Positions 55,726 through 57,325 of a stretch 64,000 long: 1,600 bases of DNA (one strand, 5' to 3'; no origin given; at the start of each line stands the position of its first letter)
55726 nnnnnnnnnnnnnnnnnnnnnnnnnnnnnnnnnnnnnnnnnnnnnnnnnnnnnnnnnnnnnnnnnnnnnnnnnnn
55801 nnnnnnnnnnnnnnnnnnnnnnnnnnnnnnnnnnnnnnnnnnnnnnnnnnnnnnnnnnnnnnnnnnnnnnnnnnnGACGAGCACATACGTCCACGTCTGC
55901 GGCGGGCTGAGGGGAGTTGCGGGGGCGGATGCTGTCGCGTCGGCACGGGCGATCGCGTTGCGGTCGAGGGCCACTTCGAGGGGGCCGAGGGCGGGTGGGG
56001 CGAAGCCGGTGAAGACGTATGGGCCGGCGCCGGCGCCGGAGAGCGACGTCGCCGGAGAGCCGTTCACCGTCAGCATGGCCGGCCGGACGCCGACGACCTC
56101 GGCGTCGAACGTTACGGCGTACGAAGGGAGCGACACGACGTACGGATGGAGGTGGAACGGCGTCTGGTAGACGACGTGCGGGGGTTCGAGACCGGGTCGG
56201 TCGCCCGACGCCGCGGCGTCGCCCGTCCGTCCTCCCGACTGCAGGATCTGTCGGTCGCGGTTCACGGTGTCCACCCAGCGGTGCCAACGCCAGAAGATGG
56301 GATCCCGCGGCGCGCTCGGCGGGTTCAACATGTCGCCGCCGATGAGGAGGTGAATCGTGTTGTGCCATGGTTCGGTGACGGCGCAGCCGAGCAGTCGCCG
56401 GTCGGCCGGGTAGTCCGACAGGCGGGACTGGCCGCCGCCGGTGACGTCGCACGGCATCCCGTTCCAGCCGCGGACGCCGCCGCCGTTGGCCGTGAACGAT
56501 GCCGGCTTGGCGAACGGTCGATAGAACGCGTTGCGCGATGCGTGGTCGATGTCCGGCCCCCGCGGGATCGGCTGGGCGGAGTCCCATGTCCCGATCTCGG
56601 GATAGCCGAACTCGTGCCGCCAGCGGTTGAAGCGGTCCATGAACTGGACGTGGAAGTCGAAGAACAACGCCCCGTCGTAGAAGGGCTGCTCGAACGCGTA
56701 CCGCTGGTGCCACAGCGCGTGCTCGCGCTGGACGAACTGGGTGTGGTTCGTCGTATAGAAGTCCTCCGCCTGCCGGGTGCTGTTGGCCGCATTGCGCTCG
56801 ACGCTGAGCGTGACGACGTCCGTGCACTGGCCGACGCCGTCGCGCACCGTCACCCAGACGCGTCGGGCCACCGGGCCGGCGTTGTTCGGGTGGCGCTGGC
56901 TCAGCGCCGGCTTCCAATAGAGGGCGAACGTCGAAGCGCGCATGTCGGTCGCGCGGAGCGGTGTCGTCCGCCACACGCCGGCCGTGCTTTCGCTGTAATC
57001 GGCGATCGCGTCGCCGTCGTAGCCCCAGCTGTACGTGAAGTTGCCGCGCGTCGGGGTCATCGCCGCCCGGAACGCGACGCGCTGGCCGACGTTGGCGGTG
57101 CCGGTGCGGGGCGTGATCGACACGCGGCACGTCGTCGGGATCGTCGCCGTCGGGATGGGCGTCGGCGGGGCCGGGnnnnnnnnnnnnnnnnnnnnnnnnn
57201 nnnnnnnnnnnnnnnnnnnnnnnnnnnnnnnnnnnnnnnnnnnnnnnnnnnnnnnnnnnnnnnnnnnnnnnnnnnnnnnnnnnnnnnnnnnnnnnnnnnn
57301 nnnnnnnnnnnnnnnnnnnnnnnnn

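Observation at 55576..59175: About 1200-aa secreted protein combining tyrosinase-type dicopper motifs with Cna-B-like and TSP3-like Ca-binding repeats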

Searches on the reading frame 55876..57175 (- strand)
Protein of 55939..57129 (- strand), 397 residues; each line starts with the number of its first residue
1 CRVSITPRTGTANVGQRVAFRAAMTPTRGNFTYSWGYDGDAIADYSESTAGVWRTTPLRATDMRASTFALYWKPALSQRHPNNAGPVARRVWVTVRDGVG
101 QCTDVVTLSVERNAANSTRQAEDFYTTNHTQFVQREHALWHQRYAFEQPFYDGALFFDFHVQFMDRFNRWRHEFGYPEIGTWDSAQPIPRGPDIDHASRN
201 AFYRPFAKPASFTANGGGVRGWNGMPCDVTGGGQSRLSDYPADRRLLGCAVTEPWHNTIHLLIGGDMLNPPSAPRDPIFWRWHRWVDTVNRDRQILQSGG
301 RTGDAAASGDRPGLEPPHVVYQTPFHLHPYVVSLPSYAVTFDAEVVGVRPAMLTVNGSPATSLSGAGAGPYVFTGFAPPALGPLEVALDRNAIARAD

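Call 11: find_related_loci(query=window:55876-57175:-, collection=genome_contigs, flank=10000)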
Query window:55876-57175:- (433 aa) in genome_contigs; peptide patterns used: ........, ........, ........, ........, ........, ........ (x = any residue, [..] = any of these).
600 stretches matched a pattern, but none encodes a relative of the query by tblastn (E <= 1e-3).

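Call 12: find_related_loci(query=window:55939-57129:-, collection=genome_contigs, flank=10000)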
Query seq(397 aa) (397 aa) in genome_contigs; peptide patterns used: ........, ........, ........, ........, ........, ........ (x = any residue, [..] = any of these).
39 stretches matched a pattern; 1 encode a relative of the query (tblastn E <= 1e-3); 1 distinct loci.
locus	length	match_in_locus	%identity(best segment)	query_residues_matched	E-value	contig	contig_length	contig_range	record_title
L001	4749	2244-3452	74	1-390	0e+0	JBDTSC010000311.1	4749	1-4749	MAG: Ardenticatenales bacterium isolate cluster3_bin.261 NODE_104394_length_4749_cov_12.913081, whole genome shotgun seq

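Call 71: predict_structure(alignment_id=A4)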
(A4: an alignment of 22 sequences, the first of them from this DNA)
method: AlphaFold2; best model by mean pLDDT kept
length: 408 residues; sequences in the alignment: 22
mean_pLDDT: 87.1   pTM: 0.82
mean pLDDT of the five models: 87.1, 86.8, 86.6, 82.4, 81.4
residues with pLDDT >= 90: 252; 70-90: 119; 50-70: 14; < 50: 23
segments of 3 or more residues with pLDDT < 50: 303-313, 328-330, 400-408
pLDDT, mean of each block of 10 residues (from residue 1): 95 96 91 97 89 89 96 94 94 94 97 89 92 92 89 91 92 90 93 85 91 93 93 95 93 95 92 94 94 79 43 62 64 79 89 92 92 89 78 74 33
secondary structure, 60 per line:
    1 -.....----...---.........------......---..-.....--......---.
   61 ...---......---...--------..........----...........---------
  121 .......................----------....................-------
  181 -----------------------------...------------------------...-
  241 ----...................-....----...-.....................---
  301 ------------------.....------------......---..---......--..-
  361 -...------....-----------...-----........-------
elements in order: E2-6 E11-13 E17-25 E32-37 E44-48 E51-56 H60-63 E67-72 E87-96 E101-111 H121-143 H154-173 H245-263 H265-268 H277-297 E319-323 E336-341 E353-355 E362-364 E371-374 E386-388 H396-401

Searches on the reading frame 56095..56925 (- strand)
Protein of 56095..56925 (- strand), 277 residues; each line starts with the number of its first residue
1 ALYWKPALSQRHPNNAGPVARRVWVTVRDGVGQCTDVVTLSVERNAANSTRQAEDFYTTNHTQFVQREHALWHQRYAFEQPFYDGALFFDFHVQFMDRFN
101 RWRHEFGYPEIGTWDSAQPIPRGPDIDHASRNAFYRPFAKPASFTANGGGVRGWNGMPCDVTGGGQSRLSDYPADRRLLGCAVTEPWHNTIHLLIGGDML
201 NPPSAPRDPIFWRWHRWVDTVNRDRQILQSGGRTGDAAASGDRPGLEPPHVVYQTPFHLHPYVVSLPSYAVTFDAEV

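Call 7: find_homologous_proteins(query=window:56095-56925:-, max_evalue=0.001)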
Query seq(277 aa): 862 candidates shared short words with the query, none scored E <= 0.001.
